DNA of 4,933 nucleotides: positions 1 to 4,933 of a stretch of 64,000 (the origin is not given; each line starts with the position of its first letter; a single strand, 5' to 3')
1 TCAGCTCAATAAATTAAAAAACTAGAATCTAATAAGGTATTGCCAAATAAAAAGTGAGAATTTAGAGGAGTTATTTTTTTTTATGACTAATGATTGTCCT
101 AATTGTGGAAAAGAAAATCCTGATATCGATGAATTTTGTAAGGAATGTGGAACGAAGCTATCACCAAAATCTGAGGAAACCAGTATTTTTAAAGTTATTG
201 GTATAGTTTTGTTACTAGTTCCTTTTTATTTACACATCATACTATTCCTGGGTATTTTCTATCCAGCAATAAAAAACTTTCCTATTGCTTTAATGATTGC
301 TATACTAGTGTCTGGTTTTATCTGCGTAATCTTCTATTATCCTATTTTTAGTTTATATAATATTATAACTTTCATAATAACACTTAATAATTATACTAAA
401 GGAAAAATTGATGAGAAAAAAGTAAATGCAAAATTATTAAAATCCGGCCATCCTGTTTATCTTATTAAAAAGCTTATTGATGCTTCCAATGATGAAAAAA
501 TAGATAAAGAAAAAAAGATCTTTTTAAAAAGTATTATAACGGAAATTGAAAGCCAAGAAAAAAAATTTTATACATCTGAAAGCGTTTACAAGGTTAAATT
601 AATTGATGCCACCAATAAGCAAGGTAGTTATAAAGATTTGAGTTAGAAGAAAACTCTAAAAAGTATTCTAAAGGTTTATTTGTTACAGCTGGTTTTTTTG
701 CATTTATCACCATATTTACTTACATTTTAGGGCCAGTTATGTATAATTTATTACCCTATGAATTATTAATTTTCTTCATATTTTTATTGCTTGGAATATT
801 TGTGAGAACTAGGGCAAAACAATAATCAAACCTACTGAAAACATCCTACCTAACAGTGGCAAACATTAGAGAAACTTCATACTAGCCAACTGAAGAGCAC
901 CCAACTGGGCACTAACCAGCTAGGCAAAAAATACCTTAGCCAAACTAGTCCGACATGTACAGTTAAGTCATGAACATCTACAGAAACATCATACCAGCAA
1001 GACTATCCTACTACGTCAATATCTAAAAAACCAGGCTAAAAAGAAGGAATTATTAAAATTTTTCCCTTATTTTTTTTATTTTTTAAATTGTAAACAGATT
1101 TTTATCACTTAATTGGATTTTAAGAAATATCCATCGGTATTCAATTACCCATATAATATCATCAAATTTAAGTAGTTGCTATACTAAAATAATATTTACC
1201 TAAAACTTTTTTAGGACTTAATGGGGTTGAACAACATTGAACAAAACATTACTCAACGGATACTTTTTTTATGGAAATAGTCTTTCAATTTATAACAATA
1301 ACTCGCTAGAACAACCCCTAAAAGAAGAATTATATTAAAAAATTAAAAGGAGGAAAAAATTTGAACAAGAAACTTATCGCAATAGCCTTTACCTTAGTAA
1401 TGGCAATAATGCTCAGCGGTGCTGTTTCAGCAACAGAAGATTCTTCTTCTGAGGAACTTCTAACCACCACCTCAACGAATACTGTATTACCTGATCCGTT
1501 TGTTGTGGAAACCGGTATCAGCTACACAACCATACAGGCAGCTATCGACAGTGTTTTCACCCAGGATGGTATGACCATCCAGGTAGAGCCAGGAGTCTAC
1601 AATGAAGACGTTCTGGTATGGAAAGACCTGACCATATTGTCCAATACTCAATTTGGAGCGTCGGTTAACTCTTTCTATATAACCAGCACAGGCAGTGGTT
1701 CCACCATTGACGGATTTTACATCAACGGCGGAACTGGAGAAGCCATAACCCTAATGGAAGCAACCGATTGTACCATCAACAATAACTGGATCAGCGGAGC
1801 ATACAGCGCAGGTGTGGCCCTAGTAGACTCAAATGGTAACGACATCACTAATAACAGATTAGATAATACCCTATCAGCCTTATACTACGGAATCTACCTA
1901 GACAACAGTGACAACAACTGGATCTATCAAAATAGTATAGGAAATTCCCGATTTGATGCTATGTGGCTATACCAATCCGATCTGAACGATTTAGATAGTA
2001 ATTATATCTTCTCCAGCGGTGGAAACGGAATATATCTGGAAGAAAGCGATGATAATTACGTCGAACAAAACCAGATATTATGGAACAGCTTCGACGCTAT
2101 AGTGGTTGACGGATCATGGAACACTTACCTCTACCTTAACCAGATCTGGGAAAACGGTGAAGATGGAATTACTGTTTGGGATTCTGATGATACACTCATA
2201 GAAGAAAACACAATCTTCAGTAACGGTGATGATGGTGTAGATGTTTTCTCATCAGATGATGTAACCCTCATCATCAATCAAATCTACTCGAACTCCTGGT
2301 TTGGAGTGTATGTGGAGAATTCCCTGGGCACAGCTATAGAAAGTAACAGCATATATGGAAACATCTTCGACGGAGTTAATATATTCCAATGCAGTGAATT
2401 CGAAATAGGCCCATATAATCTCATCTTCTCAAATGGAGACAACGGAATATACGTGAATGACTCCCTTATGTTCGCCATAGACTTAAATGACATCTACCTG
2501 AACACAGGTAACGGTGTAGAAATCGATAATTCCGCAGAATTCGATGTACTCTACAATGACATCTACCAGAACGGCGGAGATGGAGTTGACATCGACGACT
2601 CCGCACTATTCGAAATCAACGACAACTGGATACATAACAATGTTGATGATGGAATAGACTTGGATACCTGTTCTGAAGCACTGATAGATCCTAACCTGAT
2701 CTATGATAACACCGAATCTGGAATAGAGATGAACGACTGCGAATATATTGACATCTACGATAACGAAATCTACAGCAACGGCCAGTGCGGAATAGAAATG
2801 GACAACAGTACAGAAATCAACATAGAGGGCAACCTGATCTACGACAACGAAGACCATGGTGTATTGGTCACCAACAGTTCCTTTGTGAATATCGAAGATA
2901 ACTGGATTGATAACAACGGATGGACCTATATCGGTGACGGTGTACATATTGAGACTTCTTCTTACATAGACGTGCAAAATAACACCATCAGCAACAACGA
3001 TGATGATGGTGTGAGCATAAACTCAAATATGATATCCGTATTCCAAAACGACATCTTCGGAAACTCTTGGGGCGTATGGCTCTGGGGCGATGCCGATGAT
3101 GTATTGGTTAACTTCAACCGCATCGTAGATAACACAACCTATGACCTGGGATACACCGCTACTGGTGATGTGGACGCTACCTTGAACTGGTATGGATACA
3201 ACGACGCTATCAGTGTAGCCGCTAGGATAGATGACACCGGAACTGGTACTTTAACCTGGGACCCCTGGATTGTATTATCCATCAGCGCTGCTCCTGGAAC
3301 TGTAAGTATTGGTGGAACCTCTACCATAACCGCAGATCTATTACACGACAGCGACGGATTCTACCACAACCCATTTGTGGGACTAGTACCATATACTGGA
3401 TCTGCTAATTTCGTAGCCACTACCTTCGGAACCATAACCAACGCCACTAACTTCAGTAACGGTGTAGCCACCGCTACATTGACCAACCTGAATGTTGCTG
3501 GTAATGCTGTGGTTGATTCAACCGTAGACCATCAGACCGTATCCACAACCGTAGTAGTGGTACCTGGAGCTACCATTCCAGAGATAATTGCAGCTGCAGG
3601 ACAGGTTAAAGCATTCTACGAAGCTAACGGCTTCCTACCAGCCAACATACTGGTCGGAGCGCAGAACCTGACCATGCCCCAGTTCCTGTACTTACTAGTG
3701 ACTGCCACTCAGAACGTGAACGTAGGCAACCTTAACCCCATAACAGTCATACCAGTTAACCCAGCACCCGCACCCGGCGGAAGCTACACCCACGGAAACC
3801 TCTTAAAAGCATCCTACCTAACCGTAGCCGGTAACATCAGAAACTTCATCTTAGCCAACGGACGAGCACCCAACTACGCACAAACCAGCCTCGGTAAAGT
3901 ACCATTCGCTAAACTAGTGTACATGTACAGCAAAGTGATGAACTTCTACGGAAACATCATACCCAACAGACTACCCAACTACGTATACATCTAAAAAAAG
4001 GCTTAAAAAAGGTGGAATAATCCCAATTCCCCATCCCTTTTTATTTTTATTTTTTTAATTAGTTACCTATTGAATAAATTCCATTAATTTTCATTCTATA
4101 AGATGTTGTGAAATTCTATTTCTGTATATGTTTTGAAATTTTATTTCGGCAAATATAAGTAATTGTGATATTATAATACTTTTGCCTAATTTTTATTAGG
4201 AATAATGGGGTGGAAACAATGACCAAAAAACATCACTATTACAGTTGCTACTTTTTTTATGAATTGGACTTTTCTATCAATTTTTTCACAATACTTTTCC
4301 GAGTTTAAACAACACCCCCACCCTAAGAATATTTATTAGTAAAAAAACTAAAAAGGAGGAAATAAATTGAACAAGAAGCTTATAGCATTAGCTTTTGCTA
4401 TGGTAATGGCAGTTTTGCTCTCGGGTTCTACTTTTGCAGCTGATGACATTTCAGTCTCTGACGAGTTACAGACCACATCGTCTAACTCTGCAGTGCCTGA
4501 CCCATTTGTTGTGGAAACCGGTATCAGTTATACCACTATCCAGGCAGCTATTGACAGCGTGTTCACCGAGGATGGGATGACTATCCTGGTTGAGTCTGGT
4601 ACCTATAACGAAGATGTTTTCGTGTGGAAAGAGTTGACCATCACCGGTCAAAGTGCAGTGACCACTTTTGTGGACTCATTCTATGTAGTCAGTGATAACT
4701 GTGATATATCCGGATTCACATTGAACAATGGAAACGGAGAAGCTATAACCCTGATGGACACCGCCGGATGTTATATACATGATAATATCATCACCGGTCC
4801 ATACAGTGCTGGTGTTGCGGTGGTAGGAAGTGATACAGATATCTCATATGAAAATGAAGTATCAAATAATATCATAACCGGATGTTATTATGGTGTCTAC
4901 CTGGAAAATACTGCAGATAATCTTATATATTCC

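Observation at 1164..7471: Inverted-repeat-bracketed module of about 110 bp conserved upstream of all three adhesin-like genes: attenuator leader or invertible promoter?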

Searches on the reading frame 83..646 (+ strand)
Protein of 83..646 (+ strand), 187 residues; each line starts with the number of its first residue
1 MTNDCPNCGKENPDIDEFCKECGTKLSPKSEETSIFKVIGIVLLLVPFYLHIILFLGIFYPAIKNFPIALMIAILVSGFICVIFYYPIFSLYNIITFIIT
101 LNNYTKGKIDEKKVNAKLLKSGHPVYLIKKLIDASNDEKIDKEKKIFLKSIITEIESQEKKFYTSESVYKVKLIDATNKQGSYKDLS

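Call 12: search_protein_families(library=pfam, proteins=[window:83-646:+], max_evalue=0.01)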
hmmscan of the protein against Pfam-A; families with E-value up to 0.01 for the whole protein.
window:83-646:+ (187 aa): 6 families
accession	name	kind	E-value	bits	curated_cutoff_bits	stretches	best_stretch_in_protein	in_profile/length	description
PF13240.11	Zn_Ribbon_1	-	7.5e-08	32.4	25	1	5-26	2-23/23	zinc-ribbon domain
PF12773.13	DZR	-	3.9e-06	27.4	27.3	1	5-27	1-23/45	Double zinc ribbon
PF13248.11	Zn_ribbon_3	-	4e-05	23.4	27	1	3-26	3-26/26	zinc-ribbon domain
PF24463.1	DUF7577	-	0.00043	20.3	28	1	5-26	5-26/27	Domain of unknown function (DUF7577)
PF24460.1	DUF7575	-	0.001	18.8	28.5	1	2-26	3-27/28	Domain of unknown function (DUF7575)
PF12349.14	Sterol-sensing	-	0.0058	17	22.3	1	33-92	75-136/153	Sterol-sensing domain of SREBP cleavage-activation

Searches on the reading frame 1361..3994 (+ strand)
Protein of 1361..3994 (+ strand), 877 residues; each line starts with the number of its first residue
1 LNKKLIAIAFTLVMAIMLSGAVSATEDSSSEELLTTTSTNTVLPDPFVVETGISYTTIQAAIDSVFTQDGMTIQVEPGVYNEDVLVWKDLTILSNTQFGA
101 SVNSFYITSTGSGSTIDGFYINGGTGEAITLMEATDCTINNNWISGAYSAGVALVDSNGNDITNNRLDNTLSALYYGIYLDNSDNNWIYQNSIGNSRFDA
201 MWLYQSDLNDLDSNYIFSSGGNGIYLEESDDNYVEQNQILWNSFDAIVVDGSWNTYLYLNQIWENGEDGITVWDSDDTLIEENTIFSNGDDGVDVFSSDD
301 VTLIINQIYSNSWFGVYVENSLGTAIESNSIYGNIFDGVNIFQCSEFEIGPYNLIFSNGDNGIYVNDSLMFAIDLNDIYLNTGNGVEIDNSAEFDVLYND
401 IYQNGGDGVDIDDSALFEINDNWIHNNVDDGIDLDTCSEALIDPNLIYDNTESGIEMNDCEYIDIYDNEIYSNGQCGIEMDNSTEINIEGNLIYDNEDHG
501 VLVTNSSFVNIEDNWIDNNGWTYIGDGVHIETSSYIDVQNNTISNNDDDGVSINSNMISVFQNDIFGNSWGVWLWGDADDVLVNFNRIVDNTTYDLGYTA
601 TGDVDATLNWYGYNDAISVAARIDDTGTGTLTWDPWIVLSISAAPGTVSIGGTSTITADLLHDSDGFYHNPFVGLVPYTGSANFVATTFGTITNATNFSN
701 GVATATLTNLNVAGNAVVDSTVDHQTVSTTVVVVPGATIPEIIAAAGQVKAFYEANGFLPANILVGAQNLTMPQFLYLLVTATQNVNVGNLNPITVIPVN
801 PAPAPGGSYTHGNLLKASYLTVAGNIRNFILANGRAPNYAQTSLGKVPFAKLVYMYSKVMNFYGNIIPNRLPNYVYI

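Call 12: search_protein_families(library=pfam, proteins=[window:1361-3994:+], max_evalue=0.01)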
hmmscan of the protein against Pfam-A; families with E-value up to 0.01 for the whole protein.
window:1361-3994:+ (877 aa): 4 families
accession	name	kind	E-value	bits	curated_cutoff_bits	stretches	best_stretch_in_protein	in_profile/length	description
PF13229.12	Beta_helix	-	1.2e-82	275.6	25.9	7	417-555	11-146/158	Right handed beta helix region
PF05048.19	NosD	-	3.5e-47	161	23.6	4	199-340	39-174/212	Periplasmic copper-binding protein (NosD)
PF09373.15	PMBR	-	8.7e-11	41.8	24.9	1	813-840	4-31/33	Pseudomurein-binding repeat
PF00295.23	Glyco_hydro_28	-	0.0016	18.1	22.9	1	478-564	94-181/324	Glycosyl hydrolases family 28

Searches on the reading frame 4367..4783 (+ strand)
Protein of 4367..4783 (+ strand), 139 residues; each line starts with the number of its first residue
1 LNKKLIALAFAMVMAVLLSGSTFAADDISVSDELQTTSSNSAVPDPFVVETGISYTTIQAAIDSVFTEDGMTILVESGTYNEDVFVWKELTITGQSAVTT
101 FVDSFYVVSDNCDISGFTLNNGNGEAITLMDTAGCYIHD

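Call 32: find_homologous_proteins(query=window:4367-4783:+, max_evalue=0.00001)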
Query window:4367-4783:+: 25 candidates shared short words with the query, none scored E <= 0.00001.
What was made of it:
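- Tried and rejected: The N-terminal query gave nothing (call 32).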
